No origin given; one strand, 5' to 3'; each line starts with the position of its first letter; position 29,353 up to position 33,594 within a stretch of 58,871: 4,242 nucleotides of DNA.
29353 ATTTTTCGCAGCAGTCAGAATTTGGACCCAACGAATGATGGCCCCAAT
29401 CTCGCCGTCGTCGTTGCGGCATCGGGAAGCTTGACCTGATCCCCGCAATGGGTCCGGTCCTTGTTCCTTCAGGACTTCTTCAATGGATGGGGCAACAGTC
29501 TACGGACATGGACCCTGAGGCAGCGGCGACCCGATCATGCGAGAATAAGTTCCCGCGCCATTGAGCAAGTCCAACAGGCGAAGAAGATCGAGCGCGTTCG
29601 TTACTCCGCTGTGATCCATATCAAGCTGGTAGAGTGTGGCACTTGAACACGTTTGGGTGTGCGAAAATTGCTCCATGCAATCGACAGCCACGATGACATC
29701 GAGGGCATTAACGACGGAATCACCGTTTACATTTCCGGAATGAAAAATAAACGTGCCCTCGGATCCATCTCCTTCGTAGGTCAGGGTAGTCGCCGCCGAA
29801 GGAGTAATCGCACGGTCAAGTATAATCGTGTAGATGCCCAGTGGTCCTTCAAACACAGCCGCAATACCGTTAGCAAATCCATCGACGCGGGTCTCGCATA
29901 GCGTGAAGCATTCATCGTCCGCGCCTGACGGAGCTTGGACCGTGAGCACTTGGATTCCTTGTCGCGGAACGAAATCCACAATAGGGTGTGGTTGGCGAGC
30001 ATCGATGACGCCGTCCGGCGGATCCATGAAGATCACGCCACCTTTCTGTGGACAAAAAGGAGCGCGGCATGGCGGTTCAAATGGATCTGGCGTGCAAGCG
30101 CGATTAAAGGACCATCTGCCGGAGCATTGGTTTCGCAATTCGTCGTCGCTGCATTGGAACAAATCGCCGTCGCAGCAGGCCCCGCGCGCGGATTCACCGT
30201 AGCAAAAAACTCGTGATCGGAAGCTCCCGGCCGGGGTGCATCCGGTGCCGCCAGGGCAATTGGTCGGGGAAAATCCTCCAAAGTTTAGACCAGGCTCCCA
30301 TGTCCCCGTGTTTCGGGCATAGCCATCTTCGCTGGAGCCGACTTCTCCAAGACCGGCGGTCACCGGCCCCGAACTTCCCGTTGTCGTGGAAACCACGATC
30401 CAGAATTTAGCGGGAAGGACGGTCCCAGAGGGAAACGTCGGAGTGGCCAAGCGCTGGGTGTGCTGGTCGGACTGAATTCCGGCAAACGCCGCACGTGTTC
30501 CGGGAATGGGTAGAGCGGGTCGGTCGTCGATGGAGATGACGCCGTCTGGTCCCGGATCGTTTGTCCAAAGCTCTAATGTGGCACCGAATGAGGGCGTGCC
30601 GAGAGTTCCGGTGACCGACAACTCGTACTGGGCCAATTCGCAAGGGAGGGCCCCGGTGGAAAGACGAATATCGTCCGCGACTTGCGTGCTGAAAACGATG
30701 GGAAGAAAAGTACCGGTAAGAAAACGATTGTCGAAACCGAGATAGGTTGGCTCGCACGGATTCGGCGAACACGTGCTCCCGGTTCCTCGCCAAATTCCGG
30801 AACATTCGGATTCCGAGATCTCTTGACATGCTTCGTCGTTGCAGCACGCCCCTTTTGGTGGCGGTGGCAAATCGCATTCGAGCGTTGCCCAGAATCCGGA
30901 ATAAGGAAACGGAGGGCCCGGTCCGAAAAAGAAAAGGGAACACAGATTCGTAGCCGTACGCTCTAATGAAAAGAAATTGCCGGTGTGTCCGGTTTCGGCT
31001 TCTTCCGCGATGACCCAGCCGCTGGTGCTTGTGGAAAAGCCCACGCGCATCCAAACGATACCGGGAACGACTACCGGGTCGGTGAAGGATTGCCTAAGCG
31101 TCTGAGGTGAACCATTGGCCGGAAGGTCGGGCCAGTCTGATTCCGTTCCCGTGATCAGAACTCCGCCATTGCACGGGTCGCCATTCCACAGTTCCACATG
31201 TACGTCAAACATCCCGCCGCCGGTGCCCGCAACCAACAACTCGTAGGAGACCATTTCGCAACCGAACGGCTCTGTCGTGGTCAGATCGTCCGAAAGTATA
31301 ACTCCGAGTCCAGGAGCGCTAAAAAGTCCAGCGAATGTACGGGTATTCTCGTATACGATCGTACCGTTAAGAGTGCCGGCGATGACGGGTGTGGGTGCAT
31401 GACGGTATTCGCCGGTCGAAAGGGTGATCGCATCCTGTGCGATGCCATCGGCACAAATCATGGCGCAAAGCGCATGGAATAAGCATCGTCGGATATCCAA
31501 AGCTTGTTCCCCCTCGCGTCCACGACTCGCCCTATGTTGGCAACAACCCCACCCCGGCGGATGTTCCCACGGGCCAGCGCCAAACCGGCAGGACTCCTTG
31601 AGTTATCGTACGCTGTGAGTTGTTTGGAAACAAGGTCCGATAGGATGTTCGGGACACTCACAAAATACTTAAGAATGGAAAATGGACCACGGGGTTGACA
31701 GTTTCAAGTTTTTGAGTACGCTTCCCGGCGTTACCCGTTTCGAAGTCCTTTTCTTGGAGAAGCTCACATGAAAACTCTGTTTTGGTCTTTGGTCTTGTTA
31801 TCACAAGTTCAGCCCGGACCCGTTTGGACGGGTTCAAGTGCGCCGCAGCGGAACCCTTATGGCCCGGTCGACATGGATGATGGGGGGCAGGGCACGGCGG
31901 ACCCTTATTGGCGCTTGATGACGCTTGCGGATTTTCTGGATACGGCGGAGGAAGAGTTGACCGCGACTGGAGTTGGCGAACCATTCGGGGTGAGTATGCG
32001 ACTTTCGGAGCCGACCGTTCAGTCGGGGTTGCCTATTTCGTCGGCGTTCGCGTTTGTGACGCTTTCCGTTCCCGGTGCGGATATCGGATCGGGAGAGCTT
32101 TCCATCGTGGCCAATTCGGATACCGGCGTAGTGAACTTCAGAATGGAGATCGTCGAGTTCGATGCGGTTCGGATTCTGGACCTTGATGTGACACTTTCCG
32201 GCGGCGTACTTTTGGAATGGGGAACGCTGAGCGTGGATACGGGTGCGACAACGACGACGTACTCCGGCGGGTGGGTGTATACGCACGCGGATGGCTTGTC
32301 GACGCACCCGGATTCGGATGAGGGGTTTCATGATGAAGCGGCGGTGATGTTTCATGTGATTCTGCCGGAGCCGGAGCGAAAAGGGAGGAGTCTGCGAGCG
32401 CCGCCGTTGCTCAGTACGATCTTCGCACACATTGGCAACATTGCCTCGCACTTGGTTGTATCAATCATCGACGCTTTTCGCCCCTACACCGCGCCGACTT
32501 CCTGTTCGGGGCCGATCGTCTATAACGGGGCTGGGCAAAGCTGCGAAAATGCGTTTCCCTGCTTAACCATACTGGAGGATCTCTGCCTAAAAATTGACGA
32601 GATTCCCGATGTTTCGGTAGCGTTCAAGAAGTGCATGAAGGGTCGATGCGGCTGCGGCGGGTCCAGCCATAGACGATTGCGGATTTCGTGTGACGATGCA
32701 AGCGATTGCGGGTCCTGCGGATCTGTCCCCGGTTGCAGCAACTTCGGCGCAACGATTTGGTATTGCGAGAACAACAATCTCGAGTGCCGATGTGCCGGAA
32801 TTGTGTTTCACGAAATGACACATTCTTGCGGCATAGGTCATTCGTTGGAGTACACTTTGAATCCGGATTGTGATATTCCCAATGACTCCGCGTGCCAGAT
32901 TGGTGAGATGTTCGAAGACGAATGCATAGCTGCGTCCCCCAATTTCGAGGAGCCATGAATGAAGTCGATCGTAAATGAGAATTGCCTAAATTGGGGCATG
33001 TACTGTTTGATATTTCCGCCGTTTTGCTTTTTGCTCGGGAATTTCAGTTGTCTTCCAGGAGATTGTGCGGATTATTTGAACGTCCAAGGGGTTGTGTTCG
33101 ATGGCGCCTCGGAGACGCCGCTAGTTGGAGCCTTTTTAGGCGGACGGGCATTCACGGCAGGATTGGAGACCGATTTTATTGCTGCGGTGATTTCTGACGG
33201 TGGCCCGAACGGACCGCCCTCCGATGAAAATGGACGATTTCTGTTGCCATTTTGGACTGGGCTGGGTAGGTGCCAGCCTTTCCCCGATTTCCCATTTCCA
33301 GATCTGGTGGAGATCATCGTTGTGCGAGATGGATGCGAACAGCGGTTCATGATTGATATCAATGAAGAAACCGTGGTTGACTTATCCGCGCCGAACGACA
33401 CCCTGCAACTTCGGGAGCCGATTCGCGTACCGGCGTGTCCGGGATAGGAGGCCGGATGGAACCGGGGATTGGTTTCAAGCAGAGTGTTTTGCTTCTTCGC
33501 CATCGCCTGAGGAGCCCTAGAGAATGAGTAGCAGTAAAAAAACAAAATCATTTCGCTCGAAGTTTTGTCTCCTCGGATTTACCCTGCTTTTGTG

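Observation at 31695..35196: Secreted metallopeptidase-like effector followed by a four-member lipoprotein array: candidate protease/immunity cassette system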

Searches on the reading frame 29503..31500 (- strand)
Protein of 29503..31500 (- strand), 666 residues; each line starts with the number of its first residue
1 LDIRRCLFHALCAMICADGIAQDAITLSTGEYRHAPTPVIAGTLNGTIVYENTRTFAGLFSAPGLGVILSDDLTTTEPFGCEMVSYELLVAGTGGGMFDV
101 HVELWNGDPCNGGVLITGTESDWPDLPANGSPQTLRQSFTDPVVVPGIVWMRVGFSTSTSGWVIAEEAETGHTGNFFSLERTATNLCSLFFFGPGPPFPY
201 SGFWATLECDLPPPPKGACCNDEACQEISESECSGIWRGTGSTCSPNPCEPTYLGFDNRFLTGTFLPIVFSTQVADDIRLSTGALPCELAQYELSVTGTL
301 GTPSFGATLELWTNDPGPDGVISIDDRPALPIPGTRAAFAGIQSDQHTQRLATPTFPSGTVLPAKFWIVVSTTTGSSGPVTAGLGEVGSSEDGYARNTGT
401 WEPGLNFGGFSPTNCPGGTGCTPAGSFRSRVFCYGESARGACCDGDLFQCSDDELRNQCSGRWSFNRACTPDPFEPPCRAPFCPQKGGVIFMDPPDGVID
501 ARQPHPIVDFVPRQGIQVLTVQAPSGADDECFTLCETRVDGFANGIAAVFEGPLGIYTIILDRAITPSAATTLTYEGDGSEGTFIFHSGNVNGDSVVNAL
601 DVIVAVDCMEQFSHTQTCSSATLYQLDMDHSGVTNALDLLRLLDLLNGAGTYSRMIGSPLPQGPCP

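Call 3: search_protein_families(library=pfam, proteins=[window:29503-31500:-], max_evalue=1)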
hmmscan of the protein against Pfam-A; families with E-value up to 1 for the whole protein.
window:29503-31500:- (666 aa): 1 family
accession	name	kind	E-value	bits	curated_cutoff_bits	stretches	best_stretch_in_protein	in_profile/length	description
PF00404.24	Dockerin_1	-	8.7e-06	26.3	22.9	1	591-643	4-53/57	Dockerin type I domain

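Call 4: search_protein_families(library=ncbifam, proteins=[window:29503-31500:-], max_evalue=1)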
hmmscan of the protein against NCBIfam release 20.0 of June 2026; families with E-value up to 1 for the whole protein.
window:29503-31500:- (666 aa): 1 family
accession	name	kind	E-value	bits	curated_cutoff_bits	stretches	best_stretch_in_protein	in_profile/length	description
NF045500.1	Omp28_seleno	equivalog_domain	0.017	14.5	200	1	584-645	313-374/377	Omp28-related selenoprotein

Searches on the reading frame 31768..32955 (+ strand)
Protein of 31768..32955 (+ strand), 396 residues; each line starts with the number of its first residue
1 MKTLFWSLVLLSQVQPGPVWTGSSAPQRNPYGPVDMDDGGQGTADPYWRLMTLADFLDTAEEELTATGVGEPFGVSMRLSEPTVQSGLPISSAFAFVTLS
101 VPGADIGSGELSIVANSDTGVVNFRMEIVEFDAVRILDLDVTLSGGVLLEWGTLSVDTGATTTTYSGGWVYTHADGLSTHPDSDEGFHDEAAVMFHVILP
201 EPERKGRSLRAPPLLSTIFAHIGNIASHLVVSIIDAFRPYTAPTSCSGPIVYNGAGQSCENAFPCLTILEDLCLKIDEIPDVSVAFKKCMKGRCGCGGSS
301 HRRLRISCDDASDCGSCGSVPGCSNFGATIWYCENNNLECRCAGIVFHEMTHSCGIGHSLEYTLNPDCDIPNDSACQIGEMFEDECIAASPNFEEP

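Call 3: search_protein_families(library=pfam, proteins=[window:31768-32955:+], max_evalue=1)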
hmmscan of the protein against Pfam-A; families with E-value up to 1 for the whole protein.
window:31768-32955:+ (396 aa): 1 family
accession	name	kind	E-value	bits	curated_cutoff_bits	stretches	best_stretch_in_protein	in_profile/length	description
PF01400.30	Astacin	-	0.31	11.1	22.5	1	317-359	57-95/189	Astacin (Peptidase family M12A)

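Call 4: search_protein_families(library=ncbifam, proteins=[window:31768-32955:+], max_evalue=1)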
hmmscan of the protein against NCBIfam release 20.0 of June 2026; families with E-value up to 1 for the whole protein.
window:31768-32955:+ (396 aa): 0 families

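Call 6: find_homologous_proteins(query=window:31768-32955:+)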
Query window:31768-32955:+ (396 aa): 32 proteins with E <= 0.001 among 5883 candidates.
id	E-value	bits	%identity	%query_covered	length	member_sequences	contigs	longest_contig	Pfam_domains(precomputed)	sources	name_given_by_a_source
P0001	3.2e-274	927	100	100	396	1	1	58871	-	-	-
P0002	1.1e-122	428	88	57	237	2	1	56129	-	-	-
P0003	8.3e-69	250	37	95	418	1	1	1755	-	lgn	-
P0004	2.9e-68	249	44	82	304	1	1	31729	-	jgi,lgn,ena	-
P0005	6.6e-66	241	47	67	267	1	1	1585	-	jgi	-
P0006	6.2e-62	228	40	82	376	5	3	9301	-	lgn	-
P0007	2.9e-61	226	42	71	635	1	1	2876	-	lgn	-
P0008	2.3e-60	223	40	83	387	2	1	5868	-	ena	-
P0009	2.4e-59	219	39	88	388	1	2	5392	-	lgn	-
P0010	3.6e-59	219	39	86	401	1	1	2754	-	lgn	-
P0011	1.4e-57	213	41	71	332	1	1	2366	-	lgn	-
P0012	2.2e-57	213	42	73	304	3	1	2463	-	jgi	jgi:hypothetical protein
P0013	1.6e-55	207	43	62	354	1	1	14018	-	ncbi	-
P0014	2.0e-54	203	36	86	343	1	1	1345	-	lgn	-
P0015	4.2e-54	202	42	63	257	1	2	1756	-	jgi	jgi:hypothetical protein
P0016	1.0e-53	201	39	91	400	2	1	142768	-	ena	-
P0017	1.0e-53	201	38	77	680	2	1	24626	-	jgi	jgi:hypothetical protein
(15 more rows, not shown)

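Call 24: find_related_loci(query=A2, collection=genome_contigs, flank=6000)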
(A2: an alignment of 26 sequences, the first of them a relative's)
Query A2 (396 aa) in genome_contigs; peptide patterns used: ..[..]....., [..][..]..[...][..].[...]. (x = any residue, [..] = any of these).
32 stretches matched a pattern; 13 encode a relative of the query (tblastn E <= 1e-3); 13 distinct loci.
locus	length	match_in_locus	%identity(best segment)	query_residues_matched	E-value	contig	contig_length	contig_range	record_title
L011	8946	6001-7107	37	18-396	3e-63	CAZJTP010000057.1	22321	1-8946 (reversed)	MAG TPA_asm: uncultured Phycisphaeraceae bacterium isolate binchicken_co116_291 genome assembly, contig: NODE_2171_lengt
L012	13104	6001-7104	37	14-396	3e-61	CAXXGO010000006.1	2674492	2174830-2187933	MAG: Phycisphaerae bacterium isolate c853687f-fc16-43d1-893a-c6280bf959b9 genome assembly, contig: contig_6, whole genom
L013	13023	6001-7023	37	32-396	1e-60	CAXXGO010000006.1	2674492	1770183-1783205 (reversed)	MAG: Phycisphaerae bacterium isolate c853687f-fc16-43d1-893a-c6280bf959b9 genome assembly, contig: contig_6, whole genom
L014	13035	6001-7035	37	37-385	1e-59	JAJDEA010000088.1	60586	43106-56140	MAG: Phycisphaerae bacterium isolate OFTM303 OFTM303_87, whole genome shotgun sequence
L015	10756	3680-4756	36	46-391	2e-59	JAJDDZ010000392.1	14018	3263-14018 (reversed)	MAG: Phycisphaerae bacterium isolate OFTM286 OFTM286_391, whole genome shotgun sequence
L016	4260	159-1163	38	56-390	6e-59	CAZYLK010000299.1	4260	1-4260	MAG TPA_asm: uncultured Phycisphaeraceae bacterium isolate SRP193661_co1_22 genome assembly, contig: NODE_21262_length_4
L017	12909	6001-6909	38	45-356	5e-58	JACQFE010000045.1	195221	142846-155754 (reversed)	MAG: Planctomycetota bacterium isolate NC_groundwater_1039_Pr1_S-0.65um_57_94 Montesol18_Sp65_coassembly_scaffold_607129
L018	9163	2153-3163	38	45-386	4e-55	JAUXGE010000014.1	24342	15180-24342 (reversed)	MAG: Planctomycetota bacterium isolate CSMAG_2921 CSMAG_2921_k117_7463838_length_24342_cov_18.0000, whole genome shotgun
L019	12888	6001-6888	39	53-355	7e-55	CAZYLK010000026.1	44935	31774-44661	MAG TPA_asm: uncultured Phycisphaeraceae bacterium isolate SRP193661_co1_22 genome assembly, contig: NODE_892_length_449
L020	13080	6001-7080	35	22-386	9e-51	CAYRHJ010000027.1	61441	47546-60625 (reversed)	MAG TPA_asm: uncultured Phycisphaeraceae bacterium isolate binchicken_co31_456 genome assembly, contig: k141_3751352, wh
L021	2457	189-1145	37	76-386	7e-51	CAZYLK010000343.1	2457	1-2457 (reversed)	MAG TPA_asm: uncultured Phycisphaeraceae bacterium isolate SRP193661_co1_22 genome assembly, contig: NODE_47374_length_2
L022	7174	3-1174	48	260-385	6e-29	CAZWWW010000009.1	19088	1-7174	MAG TPA_asm: uncultured Phycisphaeraceae bacterium isolate binchicken_co253_229 genome assembly, contig: NODE_1609_lengt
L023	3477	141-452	41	282-394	6e-21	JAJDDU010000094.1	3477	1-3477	MAG: Phycisphaerae bacterium isolate OFTM5 OFTM5_93, whole genome shotgun sequence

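Call 31: predict_structure(alignment_id=A2)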
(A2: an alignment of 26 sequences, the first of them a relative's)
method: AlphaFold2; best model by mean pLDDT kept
length: 396 residues; sequences in the alignment: 26
mean_pLDDT: 81.2   pTM: 0.80
mean pLDDT of the five models: 81.2, 80.8, 80.3, 80.2, 79.7
residues with pLDDT >= 90: 184; 70-90: 131; 50-70: 35; < 50: 46
segments of 3 or more residues with pLDDT < 50: 1-42
pLDDT, mean of each block of 10 residues (from residue 1): 36 37 32 38 76 91 73 74 88 92 89 95 96 96 95 97 97 93 95 81 52 74 87 87 92 68 88 96 91 88 86 71 84 88 95 89 88 91 93 63
secondary structure, 60 per line:
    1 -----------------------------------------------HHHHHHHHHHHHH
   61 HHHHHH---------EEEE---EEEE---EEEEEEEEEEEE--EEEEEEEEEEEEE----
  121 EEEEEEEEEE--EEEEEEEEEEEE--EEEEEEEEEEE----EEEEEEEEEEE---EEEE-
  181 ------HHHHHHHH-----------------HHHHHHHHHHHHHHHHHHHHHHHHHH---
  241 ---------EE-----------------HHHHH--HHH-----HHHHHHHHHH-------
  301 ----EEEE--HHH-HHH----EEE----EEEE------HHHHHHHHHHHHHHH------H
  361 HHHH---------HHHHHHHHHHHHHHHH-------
elements in order: H48-66 E76-79 E83-86 E90-101 E104-116 E121-130 E133-144 E147-157 E162-172 E176-179 H187-194 H212-237 H269-273 H284-293 E305-308 E322-324 E329-332 H339-353 H360-364 H374-389

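Call 36: fold_search(model_id=the predicted structure, library=pdb)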
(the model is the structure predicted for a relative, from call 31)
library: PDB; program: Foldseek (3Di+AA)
matches with E <= 10: 814; with E <= 0.001: 0
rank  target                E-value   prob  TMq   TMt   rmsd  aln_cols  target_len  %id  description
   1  5k21_A                1.1e-02  0.97  0.17  0.44   7.4       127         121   10  Pyocyanin demethylase (released 2016-12-07)
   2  5k21_B                5.5e-02  0.84  0.17  0.44   8.0       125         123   12  Pyocyanin demethylase (released 2016-12-07)
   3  3hdj_A                1.1e-01  0.08  0.10  0.12  16.6       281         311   12  The crystal structure of probable ornithine cyclodeaminase from Bordetella pertussis Tohama I (released 2009-05-19)
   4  7x86_A                1.4e-01  0.69  0.16  0.38  10.5       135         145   16  The crystal structure of PloI4-F124L in complex with endo-4+2 adduct (released 2023-02-08)
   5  4ge1_D                1.4e-01  0.18  0.10  0.19  14.5       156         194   12  Structure of the tryptamine complex of the amine binding protein of Rhodnius prolixus (released 2013-01-02)
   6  7x86_B                1.5e-01  0.66  0.16  0.38  10.5       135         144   17  The crystal structure of PloI4-F124L in complex with endo-4+2 adduct (released 2023-02-08)
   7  6noi_B                1.6e-01  0.72  0.17  0.30   7.1       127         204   10  Crystal structure of Tsn15 in apo form (released 2019-10-23)
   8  6nnw_A                1.6e-01  0.60  0.19  0.31  18.0       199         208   10  Tsn15 in complex with substrate intermediate (released 2019-10-23)
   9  5k21_C                1.7e-01  0.63  0.17  0.45   7.4       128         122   12  Pyocyanin demethylase (released 2016-12-07)
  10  1pm1                  1.9e-01  0.10  0.10  0.18  15.2       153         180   11  Crystal structure of nitrophorin 2 L122V/L132V mutant complex with imidazole (released 2004-06-22)
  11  6nnw_B                2.0e-01  0.63  0.17  0.29   7.2       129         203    9  Tsn15 in complex with substrate intermediate (released 2019-10-23)
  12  8of7_B                2.7e-01  0.72  0.17  0.47   5.3       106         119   12  Cyc15 Diels Alderase (released 2023-06-21)
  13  4hfo_B                2.7e-01  0.15  0.10  0.19  14.1       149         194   11  Biogenic amine-binding protein selenomethionine derivative (released 2013-01-02)
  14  3apx                  3.0e-01  0.09  0.10  0.18  15.8       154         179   12  Crystal structure of the A variant of human alpha1-acid glycoprotein and chlorpromazine complex (released 2011-02-23)
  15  4ge1_C                3.2e-01  0.14  0.10  0.19  14.2       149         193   12  Structure of the tryptamine complex of the amine binding protein of Rhodnius prolixus (released 2013-01-02)
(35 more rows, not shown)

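Call 39: search_protein_families(library=pfam, alignment_id=A2, max_evalue=5)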
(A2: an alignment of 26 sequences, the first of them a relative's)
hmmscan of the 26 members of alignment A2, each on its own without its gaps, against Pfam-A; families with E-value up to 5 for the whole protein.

A. member 1, P0001 (396 aa): 1 family
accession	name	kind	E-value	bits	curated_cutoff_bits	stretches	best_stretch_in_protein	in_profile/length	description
PF01400.30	Astacin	-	0.31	11.1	22.5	1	317-359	57-95/189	Astacin (Peptidase family M12A)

B. families by the number of members that match (of 26 scanned): 17 families
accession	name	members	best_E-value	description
PF01400.30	Astacin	3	0.097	Astacin (Peptidase family M12A)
PF03044.19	Herpes_UL16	2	0.069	Herpesvirus UL16/UL94 family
PF13582.12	Reprolysin_3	2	0.079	Metallo-peptidase family M12B Reprolysin-like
PF00413.30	Peptidase_M10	2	0.092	Matrixin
PF13688.12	Reprolysin_5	2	0.1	Metallo-peptidase family M12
PF04246.17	RseC_MucC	2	0.44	Positive regulator of sigma(E), RseC/MucC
PF00643.29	zf-B_box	2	2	B-box zinc finger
PF00526.23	Dicty_CTDC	1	1.1e-07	Dictyostelium (slime mold) repeat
PF13398.12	Peptidase_M50B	1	0.037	Peptidase M50B-like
PF05110.18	AF-4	1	0.039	AF-4 proto-oncoprotein N-terminal region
PF08002.16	DUF1697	1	0.063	Protein of unknown function (DUF1697)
PF23374.1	Fn3_arc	1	0.064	Archaeal fibronectin-III type-like domain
PF05540.17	Serpulina_VSP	1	0.083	Serpulina hyodysenteriae variable surface protein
PF02797.21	Chal_sti_synt_C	1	0.11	Chalcone and stilbene synthases, C-terminal domain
PF12680.13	SnoaL_2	1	0.18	SnoaL-like domain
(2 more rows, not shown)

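Call 40: search_solved_structures(query=A2, max_evalue=10, show_alignments=3)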
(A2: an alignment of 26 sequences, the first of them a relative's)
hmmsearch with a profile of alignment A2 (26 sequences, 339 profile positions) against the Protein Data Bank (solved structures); distinct sequences matched with E-value up to 10: 1.
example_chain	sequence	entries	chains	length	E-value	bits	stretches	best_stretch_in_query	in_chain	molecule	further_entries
6v4v_A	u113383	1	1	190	0.6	12.4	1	6-119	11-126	BON domain protein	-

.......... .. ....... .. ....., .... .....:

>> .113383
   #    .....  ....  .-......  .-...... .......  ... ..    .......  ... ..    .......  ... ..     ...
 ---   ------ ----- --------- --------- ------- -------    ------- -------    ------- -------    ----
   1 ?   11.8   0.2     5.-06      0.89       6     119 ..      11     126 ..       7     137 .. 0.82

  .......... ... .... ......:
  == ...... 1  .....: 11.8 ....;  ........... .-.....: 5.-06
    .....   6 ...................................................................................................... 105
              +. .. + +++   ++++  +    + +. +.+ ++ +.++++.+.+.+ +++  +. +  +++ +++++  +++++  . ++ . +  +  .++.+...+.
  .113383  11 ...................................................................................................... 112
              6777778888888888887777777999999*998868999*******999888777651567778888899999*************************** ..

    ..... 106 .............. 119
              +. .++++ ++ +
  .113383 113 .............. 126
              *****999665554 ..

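Call 46: find_encoding_contigs(protein=P0016, flank=8000, max_places=2)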
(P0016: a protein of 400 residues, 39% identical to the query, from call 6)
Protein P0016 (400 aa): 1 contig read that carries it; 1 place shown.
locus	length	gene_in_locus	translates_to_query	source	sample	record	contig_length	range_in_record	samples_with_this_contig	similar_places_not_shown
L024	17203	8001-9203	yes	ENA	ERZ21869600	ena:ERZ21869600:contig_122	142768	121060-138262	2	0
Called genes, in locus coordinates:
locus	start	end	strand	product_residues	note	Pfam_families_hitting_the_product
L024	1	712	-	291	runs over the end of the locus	PF05681:Fumerase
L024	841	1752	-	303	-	PF00882:Zn_dep_PLPC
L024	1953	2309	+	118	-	PF01740:STAS, PF13466:STAS_2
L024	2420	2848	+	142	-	PF13581:HATPase_c_2, PF02518:HATPase_c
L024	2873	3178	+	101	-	PF00708:Acylphosphatase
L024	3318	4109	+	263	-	PF01012:ETF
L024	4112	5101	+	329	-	PF01012:ETF, PF00766:ETF_alpha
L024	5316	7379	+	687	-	PF12797:Fer4_2 (faint), PF13237:Fer4_10 (weak), PF13534:Fer4_17 (faint), PF13183:Fer4_8, PF13187:Fer4_9, PF13484:Fer4_16 (faint), PF02754:CCG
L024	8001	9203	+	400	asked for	-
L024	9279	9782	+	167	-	-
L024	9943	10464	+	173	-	-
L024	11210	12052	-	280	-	-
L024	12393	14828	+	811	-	-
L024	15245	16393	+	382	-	PF14306:PUA_2, PF01747:ATP-sulfurylase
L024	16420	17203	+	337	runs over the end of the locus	PF01368:DHH, PF02272:DHHA1 (weak)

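Call 47: find_encoding_contigs(protein=P0004, flank=8000, max_places=2)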
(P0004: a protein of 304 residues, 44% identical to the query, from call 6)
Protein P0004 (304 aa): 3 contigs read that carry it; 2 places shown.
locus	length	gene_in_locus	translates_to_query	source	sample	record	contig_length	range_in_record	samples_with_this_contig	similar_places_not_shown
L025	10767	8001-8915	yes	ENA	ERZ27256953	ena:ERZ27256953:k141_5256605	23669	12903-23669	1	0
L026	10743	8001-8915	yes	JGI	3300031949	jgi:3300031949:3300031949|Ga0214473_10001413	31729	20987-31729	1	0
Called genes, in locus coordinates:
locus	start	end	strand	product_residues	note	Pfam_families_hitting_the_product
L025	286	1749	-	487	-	PF04041:Glyco_hydro_130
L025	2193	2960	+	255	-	PF09359:VTC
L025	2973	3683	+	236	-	PF02308:MgtC (faint), PF16316:DUF4956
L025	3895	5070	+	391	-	-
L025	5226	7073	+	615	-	PF00932:LTD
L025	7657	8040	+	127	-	-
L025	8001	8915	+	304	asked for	-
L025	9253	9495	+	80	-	-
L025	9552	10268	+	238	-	-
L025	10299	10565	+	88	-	PF05593:RHS_repeat (weak)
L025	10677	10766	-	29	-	?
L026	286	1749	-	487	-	PF04041:Glyco_hydro_130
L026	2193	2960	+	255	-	PF09359:VTC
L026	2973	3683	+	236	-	PF02308:MgtC (faint), PF16316:DUF4956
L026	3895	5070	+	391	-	-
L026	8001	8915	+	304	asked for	-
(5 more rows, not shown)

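Call 48: find_encoding_contigs(protein=P0017, flank=8000, max_places=2)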
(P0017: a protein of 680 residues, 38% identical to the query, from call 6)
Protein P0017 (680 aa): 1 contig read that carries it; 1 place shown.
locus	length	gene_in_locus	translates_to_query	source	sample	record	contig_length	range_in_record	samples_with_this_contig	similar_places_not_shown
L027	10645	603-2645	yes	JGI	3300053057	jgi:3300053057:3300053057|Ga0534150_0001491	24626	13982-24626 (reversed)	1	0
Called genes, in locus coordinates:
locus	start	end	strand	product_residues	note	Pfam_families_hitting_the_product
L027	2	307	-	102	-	?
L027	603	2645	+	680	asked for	-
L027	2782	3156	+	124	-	-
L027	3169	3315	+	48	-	-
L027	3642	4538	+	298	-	-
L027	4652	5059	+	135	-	-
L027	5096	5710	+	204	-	PF00117:GATase, PF07722:Peptidase_C26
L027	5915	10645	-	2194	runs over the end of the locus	-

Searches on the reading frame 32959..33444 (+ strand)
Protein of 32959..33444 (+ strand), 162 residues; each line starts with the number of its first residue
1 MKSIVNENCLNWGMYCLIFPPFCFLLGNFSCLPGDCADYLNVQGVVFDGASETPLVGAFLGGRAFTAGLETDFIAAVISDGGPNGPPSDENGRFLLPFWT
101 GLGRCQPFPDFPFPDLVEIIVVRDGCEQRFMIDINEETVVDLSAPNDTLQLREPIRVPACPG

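Call 3: search_protein_families(library=pfam, proteins=[window:32959-33444:+], max_evalue=1)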
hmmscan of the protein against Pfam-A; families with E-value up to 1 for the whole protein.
window:32959-33444:+ (162 aa): 0 families

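Call 4: search_protein_families(library=ncbifam, proteins=[window:32959-33444:+], max_evalue=1)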
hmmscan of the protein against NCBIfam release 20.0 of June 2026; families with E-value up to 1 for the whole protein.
window:32959-33444:+ (162 aa): 2 families
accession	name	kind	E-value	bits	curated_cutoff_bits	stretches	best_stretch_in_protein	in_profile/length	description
NF003753.0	PRK05346.2-4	equivalog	0.12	11.6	329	1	38-69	150-181/249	Na(+)-translocating NADH-quinone reductase subunit C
TIGR02837.1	spore_II_R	equivalog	0.75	9.3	151.9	0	11-25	147-159/168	stage II sporulation protein R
